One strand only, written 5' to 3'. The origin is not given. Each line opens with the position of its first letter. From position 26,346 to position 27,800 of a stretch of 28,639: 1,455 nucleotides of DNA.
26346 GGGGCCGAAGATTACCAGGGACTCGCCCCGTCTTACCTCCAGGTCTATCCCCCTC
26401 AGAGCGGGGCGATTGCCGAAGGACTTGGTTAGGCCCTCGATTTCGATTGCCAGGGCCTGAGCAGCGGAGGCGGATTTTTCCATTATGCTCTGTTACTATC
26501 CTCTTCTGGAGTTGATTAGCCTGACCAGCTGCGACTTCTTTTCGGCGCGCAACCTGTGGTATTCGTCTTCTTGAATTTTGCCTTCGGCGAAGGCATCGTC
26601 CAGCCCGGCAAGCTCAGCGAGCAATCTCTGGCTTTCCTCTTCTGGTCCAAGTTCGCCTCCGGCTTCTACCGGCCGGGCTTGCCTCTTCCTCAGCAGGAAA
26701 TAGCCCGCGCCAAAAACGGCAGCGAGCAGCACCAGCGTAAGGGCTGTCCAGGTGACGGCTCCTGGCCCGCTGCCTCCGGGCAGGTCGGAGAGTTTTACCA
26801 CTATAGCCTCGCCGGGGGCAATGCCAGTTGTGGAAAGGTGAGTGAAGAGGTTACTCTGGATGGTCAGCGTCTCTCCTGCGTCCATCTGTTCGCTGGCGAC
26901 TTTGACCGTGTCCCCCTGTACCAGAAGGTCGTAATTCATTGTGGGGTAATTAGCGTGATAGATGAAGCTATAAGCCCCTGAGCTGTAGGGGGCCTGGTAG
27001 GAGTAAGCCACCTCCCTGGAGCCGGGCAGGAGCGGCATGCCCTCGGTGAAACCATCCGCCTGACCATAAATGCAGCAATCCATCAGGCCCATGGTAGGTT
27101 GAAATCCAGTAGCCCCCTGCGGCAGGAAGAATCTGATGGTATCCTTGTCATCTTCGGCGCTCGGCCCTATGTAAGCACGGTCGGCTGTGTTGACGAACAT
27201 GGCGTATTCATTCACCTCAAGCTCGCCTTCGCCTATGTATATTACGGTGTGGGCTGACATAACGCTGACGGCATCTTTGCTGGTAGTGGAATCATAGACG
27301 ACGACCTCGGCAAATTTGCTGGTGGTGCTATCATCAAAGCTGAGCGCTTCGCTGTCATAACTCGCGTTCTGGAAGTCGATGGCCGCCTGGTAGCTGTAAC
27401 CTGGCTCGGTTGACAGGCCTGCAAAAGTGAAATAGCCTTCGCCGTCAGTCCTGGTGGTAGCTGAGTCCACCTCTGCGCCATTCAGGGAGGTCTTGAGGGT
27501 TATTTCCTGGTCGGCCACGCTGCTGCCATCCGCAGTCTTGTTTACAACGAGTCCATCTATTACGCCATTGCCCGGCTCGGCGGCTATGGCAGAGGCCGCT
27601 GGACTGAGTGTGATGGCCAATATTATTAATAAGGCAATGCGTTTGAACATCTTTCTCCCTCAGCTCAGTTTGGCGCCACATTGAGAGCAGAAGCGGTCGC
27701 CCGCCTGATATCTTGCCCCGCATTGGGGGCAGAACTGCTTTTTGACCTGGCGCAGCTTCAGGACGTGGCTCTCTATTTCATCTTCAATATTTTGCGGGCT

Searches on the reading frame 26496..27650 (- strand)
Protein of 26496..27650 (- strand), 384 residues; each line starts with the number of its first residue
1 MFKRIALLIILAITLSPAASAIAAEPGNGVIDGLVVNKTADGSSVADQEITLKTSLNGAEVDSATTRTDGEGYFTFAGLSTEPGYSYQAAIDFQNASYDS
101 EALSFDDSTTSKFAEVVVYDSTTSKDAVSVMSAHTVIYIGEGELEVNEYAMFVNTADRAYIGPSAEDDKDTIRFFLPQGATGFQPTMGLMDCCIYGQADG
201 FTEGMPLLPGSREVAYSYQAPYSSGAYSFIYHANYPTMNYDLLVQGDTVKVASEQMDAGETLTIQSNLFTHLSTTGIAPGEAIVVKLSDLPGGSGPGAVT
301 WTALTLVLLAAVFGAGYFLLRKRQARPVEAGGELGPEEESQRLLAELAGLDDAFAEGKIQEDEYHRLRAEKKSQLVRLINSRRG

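Call 5: search_protein_families(library=pfam, proteins=[window:26496-27650:-], max_evalue=0.01)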
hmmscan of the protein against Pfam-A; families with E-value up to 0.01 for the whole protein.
window:26496-27650:- (384 aa): 3 families
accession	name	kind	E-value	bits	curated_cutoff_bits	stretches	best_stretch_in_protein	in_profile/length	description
PF02369.22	Big_1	-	8.3e-05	23.1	34.9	1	35-86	23-74/93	Bacterial Ig-like domain (group 1)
PF13620.12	CarboxypepD_reg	-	0.0016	19.2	32.3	1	31-94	2-60/82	Carboxypeptidase regulatory-like domain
PF20598.4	DUF6795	-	0.0056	17.4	27.4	0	39-78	6-45/103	Domain of unknown function (DUF6795)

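Call 6: search_protein_families(library=ncbifam, proteins=[window:26496-27650:-], max_evalue=0.01)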
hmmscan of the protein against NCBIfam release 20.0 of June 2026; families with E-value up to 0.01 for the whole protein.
window:26496-27650:- (384 aa): 0 families

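Call 66: search_protein_families(library=pfam, proteins=[window:26496-27650:-], max_evalue=1)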
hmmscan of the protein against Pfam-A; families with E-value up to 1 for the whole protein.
window:26496-27650:- (384 aa): 7 families
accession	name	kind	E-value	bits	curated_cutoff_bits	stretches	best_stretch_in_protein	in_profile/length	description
PF02369.22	Big_1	-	8.3e-05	23.1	34.9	1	35-86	23-74/93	Bacterial Ig-like domain (group 1)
PF13620.12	CarboxypepD_reg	-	0.0016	19.2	32.3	1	31-94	2-60/82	Carboxypeptidase regulatory-like domain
PF20598.4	DUF6795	-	0.0056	17.4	27.4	1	39-78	6-45/103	Domain of unknown function (DUF6795)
PF14316.11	DUF4381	-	0.078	13.7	27.2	1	296-348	16-59/145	Domain of unknown function (DUF4381)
PF08044.16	DUF1707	-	0.1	13.1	27.6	0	349-366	14-31/53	DUF1707 SHOCT-like domain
PF19865.4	DUF6338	-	0.14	12.1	26.5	1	293-326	78-111/205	Family of unknown function (DUF6338)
PF05120.17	GvpG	-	0.28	11.8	30.6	1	341-370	31-60/67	Gas vesicle protein G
